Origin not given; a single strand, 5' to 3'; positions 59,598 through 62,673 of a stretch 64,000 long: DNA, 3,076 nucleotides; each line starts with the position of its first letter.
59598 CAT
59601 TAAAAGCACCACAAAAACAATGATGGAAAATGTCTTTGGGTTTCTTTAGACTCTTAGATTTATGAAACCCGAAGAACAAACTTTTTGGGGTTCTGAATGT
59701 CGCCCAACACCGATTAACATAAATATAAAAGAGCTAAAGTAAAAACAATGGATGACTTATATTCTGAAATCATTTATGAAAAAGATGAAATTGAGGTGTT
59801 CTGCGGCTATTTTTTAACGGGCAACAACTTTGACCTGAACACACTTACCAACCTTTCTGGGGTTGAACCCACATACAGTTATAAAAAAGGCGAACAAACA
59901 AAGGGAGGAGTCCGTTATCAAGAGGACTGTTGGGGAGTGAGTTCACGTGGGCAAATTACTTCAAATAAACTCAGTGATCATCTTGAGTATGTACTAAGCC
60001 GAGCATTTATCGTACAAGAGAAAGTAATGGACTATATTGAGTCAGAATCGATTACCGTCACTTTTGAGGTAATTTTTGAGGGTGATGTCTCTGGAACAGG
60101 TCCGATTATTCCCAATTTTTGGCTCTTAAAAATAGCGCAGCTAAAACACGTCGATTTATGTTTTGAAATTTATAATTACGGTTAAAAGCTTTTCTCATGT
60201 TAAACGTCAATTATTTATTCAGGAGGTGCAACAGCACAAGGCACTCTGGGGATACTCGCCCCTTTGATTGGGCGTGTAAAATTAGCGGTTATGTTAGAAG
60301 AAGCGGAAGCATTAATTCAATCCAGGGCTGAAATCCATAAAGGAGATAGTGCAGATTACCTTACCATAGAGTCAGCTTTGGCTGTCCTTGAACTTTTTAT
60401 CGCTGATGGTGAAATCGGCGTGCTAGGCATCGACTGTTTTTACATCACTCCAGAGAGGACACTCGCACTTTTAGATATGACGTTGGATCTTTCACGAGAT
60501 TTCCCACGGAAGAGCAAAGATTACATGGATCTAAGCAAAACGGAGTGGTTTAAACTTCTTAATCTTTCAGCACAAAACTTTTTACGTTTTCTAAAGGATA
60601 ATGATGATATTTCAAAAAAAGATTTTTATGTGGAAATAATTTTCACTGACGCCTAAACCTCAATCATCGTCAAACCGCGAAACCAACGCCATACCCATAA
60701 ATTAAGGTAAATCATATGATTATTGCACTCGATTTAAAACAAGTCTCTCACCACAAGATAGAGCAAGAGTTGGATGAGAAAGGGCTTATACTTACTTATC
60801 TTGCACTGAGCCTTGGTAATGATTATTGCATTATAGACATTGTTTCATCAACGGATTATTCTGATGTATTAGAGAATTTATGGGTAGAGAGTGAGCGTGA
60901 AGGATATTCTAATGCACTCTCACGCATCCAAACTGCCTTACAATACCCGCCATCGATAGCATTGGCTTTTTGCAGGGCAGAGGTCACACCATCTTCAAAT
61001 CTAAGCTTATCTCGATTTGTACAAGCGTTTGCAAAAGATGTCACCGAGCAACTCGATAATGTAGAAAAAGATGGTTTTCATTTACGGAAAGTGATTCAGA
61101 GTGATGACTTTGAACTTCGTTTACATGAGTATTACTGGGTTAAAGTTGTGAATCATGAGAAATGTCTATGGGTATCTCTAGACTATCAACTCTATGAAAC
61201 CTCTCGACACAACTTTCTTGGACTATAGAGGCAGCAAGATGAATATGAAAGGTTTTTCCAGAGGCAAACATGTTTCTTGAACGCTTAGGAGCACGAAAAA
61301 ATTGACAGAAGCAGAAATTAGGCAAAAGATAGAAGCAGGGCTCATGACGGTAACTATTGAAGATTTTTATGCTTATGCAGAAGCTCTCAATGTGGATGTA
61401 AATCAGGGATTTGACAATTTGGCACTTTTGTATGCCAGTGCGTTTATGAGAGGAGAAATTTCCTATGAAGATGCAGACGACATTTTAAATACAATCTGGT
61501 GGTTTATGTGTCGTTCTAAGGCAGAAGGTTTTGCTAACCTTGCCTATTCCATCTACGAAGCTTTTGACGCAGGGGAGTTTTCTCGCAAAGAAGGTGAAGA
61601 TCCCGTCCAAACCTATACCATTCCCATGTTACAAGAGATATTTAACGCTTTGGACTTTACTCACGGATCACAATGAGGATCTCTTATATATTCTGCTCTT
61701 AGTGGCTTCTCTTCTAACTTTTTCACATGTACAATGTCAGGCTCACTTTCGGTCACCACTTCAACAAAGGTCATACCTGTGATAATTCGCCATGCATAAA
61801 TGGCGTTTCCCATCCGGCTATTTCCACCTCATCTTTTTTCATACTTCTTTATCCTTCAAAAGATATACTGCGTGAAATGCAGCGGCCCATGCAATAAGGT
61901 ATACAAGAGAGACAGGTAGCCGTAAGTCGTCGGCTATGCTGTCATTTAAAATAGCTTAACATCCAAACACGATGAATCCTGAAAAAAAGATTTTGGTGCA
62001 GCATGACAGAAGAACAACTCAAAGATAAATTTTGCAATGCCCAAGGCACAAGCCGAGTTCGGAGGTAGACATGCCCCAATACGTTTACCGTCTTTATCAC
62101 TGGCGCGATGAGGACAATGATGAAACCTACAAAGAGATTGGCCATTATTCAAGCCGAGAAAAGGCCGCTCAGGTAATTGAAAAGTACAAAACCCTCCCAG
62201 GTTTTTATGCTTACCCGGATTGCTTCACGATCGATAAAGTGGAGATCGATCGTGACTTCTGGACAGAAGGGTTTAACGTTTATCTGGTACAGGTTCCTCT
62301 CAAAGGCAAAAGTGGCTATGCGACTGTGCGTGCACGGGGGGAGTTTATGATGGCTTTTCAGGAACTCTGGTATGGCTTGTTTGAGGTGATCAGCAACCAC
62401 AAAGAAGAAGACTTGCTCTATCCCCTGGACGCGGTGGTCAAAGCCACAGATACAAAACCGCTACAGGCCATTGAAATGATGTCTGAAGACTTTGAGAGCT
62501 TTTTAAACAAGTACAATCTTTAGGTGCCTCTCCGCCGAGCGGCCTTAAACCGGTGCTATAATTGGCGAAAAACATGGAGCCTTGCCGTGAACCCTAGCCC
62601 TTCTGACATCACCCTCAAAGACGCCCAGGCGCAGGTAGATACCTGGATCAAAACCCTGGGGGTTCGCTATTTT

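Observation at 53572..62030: Candidate Sec/lipoprotein-delivered polymorphic toxin-immunity locus with orphan cassettes in an AT-rich island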

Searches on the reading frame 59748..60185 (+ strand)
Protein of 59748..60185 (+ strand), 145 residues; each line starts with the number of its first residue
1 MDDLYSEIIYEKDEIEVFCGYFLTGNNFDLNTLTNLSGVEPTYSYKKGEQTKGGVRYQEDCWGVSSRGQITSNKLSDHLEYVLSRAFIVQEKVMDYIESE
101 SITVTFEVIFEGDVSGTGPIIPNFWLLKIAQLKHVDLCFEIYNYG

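Call 4: search_protein_families(library=pfam, proteins=[window:59748-60185:+], max_evalue=1)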
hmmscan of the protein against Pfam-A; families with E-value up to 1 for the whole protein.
window:59748-60185:+ (145 aa): 1 family
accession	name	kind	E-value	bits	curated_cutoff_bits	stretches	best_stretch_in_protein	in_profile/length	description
PF14106.11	DUF4279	-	6.7e-12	46.1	25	1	24-114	1-91/116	Domain of unknown function (DUF4279)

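Call 5: search_protein_families(library=ncbifam, proteins=[window:59748-60185:+], max_evalue=1)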
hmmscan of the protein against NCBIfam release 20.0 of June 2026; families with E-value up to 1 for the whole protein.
window:59748-60185:+ (145 aa): 0 families

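Call 76: find_encoding_contigs(protein=window:59748-60185:+, flank=10000, max_places=5)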
Protein window:59748-60185:+ (145 aa): 1 contig read that carries it; 1 place shown.
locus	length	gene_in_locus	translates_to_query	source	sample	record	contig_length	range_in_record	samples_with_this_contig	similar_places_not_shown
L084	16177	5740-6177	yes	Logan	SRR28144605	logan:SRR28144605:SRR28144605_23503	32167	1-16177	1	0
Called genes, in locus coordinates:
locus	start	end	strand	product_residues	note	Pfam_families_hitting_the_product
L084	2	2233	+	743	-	?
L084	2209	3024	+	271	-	-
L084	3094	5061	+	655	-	-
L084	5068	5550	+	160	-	-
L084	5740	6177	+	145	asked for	PF14106:DUF4279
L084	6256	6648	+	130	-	-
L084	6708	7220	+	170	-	-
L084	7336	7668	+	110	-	-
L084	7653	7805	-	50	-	-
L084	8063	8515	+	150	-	PF24024:DUF7336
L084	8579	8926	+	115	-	PF01503:PRA-PH (weak), PF03819:MazG, PF12643:MazG-like (weak)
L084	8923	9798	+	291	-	PF21342:SoxA-TsdA_cyt-c (weak), PF00034:Cytochrom_C (weak), PF13442:Cytochrome_CBB3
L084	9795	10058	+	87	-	PF04193:PQ-loop, PF03083:MtN3_slv (weak)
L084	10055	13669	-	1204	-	-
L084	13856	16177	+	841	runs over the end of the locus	-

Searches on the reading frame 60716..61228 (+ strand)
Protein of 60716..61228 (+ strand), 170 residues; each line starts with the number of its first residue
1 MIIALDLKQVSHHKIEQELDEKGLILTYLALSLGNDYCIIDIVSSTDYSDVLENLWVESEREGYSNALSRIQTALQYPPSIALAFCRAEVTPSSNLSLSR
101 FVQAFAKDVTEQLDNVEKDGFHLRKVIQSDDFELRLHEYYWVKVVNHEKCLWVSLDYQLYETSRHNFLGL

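Call 4: search_protein_families(library=pfam, proteins=[window:60716-61228:+], max_evalue=1)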
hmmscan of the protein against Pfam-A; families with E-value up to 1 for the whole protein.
window:60716-61228:+ (170 aa): 0 families

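Call 5: search_protein_families(library=ncbifam, proteins=[window:60716-61228:+], max_evalue=1)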
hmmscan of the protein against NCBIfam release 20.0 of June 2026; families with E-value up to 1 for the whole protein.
window:60716-61228:+ (170 aa): 2 families
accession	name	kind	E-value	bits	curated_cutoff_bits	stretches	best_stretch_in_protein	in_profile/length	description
NF038107.1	rSAM_NF038107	equivalog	0.0093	14.8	600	0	103-153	36-87/444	Cys-every-fifth radical SAM/SPASM peptide maturase CefB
NF007034.0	PRK09496.2-1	subfamily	0.15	10.9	344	1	18-58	302-341/445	Trk system potassium transporter TrkA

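Call 68: search_solved_structures(query=window:60716-61228:+, max_evalue=1)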
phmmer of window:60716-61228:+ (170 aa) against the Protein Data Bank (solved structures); distinct sequences matched with E-value up to 1: 3.
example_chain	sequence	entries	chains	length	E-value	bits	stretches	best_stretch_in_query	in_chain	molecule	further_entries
4gio_A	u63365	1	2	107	0.019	18.2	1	96-136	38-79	Putative lipoprotein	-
4v4n_BQ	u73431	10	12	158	0.074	16.2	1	50-132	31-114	30S ribosomal protein S15P/S13E | 30S ribosomal protein S15 | 30S ribosomal protein uS15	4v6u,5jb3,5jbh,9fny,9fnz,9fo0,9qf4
6sw9_Q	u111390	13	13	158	0.19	14.9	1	51-133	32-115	30S ribosomal protein S15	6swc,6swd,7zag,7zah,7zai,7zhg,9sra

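Call 78: search_dna_similar(query=window:60716-61228:+, collection=plasmids, mode=protein, max_evalue=0.001, max_rows=10)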
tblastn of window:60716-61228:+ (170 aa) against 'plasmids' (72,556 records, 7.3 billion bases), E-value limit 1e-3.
No match.

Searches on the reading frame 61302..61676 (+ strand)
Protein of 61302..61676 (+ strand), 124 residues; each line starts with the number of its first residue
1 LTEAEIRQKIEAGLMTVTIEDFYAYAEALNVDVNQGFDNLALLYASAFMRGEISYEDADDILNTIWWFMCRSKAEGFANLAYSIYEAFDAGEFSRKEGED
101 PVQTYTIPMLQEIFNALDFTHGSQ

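Call 4: search_protein_families(library=pfam, proteins=[window:61302-61676:+], max_evalue=1)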
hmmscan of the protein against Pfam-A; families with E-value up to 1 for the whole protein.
window:61302-61676:+ (124 aa): 1 family
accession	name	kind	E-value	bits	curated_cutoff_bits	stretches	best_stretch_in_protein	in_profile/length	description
PF01381.28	HTH_3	-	0.046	14.2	23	1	8-33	27-52/55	Helix-turn-helix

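Call 5: search_protein_families(library=ncbifam, proteins=[window:61302-61676:+], max_evalue=1)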
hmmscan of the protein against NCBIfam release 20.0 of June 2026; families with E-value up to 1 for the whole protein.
window:61302-61676:+ (124 aa): 2 families
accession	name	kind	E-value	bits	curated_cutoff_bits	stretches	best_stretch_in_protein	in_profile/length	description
NF009644.1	PRK13169.1-5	equivalog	0.13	12.8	130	1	5-55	47-97/116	DNA replication initiation control protein YabA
TIGR01639.1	P_fal_TIGR01639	paralog_domain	0.15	12.2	25.75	1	62-86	31-55/61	Plasmodium falciparum uncharacterized domain TIGR01639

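Call 69: search_solved_structures(query=window:61302-61676:+, max_evalue=1)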
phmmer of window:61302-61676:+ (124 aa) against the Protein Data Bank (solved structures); distinct sequences matched with E-value up to 1: 8.
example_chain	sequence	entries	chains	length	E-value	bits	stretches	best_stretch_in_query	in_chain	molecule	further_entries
7d89_A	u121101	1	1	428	0.36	14.3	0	36-63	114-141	Beta-xylanase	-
8xc9_A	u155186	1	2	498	0.39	14.2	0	65-118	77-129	AmyA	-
24zp_A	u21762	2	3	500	0.4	14.2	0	65-118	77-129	alpha amylase | Alpha-amylase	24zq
7d88_A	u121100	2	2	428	0.44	14.1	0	36-63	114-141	Beta-xylanase | Beta-1,4-xylanase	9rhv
4klk_A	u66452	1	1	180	0.51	13.8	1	9-56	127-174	Phage-related protein DUF2815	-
4jho_A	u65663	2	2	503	0.51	13.8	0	16-81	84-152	Beta-mannosidase/beta-glucosidase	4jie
4re2_A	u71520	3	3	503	0.55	13.8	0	16-81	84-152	Beta-mannosidase/beta-glucosidase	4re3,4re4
8xdx_A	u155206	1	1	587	0.56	13.7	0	65-118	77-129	AmyA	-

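Call 79: search_dna_similar(query=window:61302-61676:+, collection=plasmids, mode=protein, max_evalue=0.001, max_rows=10)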
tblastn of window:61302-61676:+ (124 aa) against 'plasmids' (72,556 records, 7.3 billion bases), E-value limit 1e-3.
Records with a match: 3; places in all: 3; records where one place covers at least 80% of the query: 1.
Best place of each record, by identity: <60% 3.
By first word of the organism name: Phyllobacterium 1; Paraburkholderia 1; Rhizobium 1.
By predicted mobility (MOB-suite, as given by PLSDB): non-mobilizable 2; mobilizable 1.
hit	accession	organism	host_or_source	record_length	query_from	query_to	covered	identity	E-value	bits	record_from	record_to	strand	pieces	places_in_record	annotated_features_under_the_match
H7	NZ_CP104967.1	Phyllobacterium sp. A18/5-2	Vicia costata,cell culture,root nodule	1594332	4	117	92%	28.5%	5e-6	51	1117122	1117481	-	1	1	none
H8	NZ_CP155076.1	Paraburkholderia sp. PREW-6R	single cell,Phlox subulata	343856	37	112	61%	34.2%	6e-4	45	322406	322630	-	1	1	hypothetical protein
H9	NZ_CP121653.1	Rhizobium sp. CB3171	Calliandra calothyrsus,cell culture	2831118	37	114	63%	32.1%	4e-4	45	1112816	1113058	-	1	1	record has no annotation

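Call 80: get_annotated_region(hit=H7, flank=6000)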
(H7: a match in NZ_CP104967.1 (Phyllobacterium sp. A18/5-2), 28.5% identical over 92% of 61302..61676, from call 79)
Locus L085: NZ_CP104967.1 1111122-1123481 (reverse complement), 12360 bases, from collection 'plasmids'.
description: Phyllobacterium sp. A18/5-2 plasmid p_unnamed1, complete sequence
organism: Phyllobacterium sp. A18/5-2 (NCBI taxid 2978392)
taxonomy: Bacteria; Pseudomonadota; Alphaproteobacteria; Hyphomicrobiales; Phyllobacteriaceae; Phyllobacterium; Phyllobacterium sp. A18/5-2
host: -; source: Vicia costata,cell culture,root nodule; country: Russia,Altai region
typing (MOB-suite, as given by PLSDB): mobilizable; relaxase MOBP
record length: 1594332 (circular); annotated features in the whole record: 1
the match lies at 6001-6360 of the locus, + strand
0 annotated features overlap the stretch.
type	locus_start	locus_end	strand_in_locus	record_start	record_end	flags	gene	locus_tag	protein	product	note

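Call 81: get_annotated_region(hit=H8, flank=6000)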
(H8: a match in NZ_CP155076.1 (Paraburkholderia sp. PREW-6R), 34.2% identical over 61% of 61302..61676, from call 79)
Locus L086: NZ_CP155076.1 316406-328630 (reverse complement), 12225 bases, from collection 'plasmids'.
description: Paraburkholderia sp. PREW-6R plasmid unnamed2, complete sequence
organism: Paraburkholderia sp. PREW-6R (NCBI taxid 3141544)
taxonomy: Bacteria; Pseudomonadota; Betaproteobacteria; Burkholderiales; Burkholderiaceae; Paraburkholderia; Paraburkholderia sp. PREW-6R
host: -; source: single cell,Phlox subulata; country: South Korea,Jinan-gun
typing (MOB-suite, as given by PLSDB): non-mobilizable
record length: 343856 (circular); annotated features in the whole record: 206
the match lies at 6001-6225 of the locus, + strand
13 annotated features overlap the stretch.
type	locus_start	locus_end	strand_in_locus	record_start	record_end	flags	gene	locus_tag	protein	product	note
CDS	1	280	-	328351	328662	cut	-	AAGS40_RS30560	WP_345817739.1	ArsR family transcriptional regulator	GO:0006355 - regulation of DNA-templated transcription [Evidence IEA]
CDS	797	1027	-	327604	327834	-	-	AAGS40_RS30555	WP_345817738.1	dihydrofolate reductase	GO:0046654 - tetrahydrofolate biosynthetic process [Evidence IEA]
CDS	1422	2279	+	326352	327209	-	-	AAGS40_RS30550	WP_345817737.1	hypothetical protein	-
CDS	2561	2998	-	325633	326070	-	-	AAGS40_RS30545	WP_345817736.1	Rrf2 family transcriptional regulator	-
CDS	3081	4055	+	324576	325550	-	-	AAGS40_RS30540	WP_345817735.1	alpha/beta hydrolase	-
CDS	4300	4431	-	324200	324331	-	-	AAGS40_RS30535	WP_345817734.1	hypothetical protein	-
CDS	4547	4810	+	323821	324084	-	-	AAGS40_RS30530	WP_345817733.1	hypothetical protein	-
CDS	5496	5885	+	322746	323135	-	-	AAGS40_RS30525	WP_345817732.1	hypothetical protein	-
CDS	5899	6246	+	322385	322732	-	-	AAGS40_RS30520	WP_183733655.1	hypothetical protein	-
CDS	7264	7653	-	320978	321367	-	-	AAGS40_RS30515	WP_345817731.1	hypothetical protein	-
CDS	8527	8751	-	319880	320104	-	-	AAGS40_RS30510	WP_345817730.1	hypothetical protein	-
CDS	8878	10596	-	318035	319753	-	-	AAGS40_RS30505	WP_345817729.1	phage integrase family protein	-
CDS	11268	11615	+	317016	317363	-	-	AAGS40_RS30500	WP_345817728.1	hypothetical protein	-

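Call 84: search_protein_families(library=pfam, proteins=[L085:2028-2330:+, L085:2330-2644:+, L085:3352-3741:+, L085:3800-4156:+, L085:4403-4795:+, L085:5047-5451:+, L085:5980-6372:+, L085:7217-8206:+, L086:5496-5885:+, L086:5899-6246:+], max_evalue=0.01)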
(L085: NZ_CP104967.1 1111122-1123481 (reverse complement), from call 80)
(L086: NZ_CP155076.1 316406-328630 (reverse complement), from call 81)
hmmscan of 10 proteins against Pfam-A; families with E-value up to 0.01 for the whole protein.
L085:2028-2330:+ (100 aa): 0 families

L085:2330-2644:+ (104 aa): 0 families

L085:3352-3741:+ (129 aa): 0 families

L085:3800-4156:+ (118 aa): 0 families

L085:4403-4795:+ (130 aa): 0 families

L085:5047-5451:+ (134 aa): 3 families
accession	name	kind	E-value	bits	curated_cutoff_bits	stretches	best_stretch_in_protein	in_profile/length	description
PF07366.18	SnoaL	-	4.5e-39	133.6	28.4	1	9-128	3-126/126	SnoaL-like polyketide cyclase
PF12680.13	SnoaL_2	-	9.6e-11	42.6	27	1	11-114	2-101/102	SnoaL-like domain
PF14534.12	DUF4440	-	0.01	16.7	25.2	0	7-54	2-49/107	Domain of unknown function (DUF4440)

L085:5980-6372:+ (130 aa): 0 families

L085:7217-8206:+ (329 aa): 1 family
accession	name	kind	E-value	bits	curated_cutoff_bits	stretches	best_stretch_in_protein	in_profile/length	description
PF03401.19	TctC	-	5.3e-79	266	27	1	53-325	1-273/274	Tripartite tricarboxylate transporter family receptor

L086:5496-5885:+ (129 aa): 0 families

L086:5899-6246:+ (115 aa): 0 families

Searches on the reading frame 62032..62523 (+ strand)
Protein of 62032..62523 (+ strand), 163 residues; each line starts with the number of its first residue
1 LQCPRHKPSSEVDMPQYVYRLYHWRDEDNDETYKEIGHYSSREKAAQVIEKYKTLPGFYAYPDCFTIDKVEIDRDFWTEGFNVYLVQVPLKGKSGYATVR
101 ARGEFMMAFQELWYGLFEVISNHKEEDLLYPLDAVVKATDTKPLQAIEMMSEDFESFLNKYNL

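Call 4: search_protein_families(library=pfam, proteins=[window:62032-62523:+], max_evalue=1)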
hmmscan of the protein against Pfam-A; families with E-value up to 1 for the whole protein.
window:62032-62523:+ (163 aa): 1 family
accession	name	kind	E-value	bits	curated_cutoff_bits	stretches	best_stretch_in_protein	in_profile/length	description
PF24024.1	DUF7336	-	1.5e-09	37.9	25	1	17-81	2-60/60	Domain of unknown function (DUF7336)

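Call 5: search_protein_families(library=ncbifam, proteins=[window:62032-62523:+], max_evalue=1)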
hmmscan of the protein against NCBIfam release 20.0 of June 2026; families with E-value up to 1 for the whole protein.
window:62032-62523:+ (163 aa): 0 families

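Call 67: search_solved_structures(query=window:62032-62523:+, max_evalue=1)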
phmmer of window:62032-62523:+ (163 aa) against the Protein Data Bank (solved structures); distinct sequences matched with E-value up to 1: 0.

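Call 77: search_dna_similar(query=window:62032-62523:+, collection=plasmids, mode=protein, max_evalue=0.001, max_rows=10)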
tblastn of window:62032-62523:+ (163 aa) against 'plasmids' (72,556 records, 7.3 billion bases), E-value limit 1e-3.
Records with a match: 6; places in all: 8; records where one place covers at least 80% of the query: 0.
Best place of each record, by identity: <60% 6.
By first word of the organism name: Streptomyces 4; Methylorubrum 1; Kitasatospora 1.
By predicted mobility (MOB-suite, as given by PLSDB): mobilizable 4; non-mobilizable 2.
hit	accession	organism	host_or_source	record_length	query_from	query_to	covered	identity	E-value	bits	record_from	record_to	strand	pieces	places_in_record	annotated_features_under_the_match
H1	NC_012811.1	Methylorubrum extorquens AM1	-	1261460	10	83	45%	37.8%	4e-6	52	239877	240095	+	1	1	none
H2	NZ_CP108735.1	Streptomyces sp. NBC_00984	-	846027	26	94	42%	38.4%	1e-5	51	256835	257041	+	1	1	hypothetical protein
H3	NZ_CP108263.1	Streptomyces sp. NBC_00053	-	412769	26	89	39%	40.6%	1e-5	51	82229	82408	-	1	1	hypothetical protein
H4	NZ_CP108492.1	Streptomyces sp. NBC_01243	-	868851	26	89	39%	40.6%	1e-5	51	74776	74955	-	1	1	hypothetical protein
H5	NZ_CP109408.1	Kitasatospora sp. NBC_01519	-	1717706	26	90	40%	40.0%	7e-6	52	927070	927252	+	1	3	record has no annotation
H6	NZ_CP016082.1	Streptomyces sp. SAT1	Adenophora trachelioides Maxim.,single ...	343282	27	81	34%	43.6%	1e-5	51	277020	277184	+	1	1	hypothetical protein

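Call 82: get_annotated_region(hit=H2, flank=5000)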
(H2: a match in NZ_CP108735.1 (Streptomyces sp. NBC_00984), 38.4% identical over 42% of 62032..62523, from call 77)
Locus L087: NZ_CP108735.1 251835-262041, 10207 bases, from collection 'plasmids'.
description: Streptomyces sp. NBC_00984 plasmid unnamed1, complete sequence
organism: Streptomyces sp. NBC_00984 (NCBI taxid 2903700)
taxonomy: Bacteria; Actinomycetota; Actinomycetes; Kitasatosporales; Streptomycetaceae; Streptomyces; Streptomyces sp. NBC 00984
host: -; source: -; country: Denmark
typing (MOB-suite, as given by PLSDB): mobilizable; relaxase MOBF,MOBP
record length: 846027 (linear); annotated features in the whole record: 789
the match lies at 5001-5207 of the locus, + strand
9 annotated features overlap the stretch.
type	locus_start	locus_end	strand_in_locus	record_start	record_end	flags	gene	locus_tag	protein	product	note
CDS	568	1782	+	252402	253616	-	-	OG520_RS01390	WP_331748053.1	IS110 family transposase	-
CDS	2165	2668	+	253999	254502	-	-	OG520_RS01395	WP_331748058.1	N-acetyltransferase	-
CDS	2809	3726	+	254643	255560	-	-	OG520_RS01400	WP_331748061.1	IS5 family transposase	-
CDS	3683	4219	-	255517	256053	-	-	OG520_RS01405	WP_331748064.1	hypothetical protein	-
CDS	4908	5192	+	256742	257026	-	-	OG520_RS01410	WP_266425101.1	hypothetical protein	-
CDS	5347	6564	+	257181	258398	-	-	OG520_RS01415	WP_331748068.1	ISAs1 family transposase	-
CDS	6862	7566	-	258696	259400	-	-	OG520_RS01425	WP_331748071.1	hypothetical protein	-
CDS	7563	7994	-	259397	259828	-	-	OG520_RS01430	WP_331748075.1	hypothetical protein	-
CDS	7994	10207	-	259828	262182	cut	-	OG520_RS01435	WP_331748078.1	glycoside hydrolase domain-containing protein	-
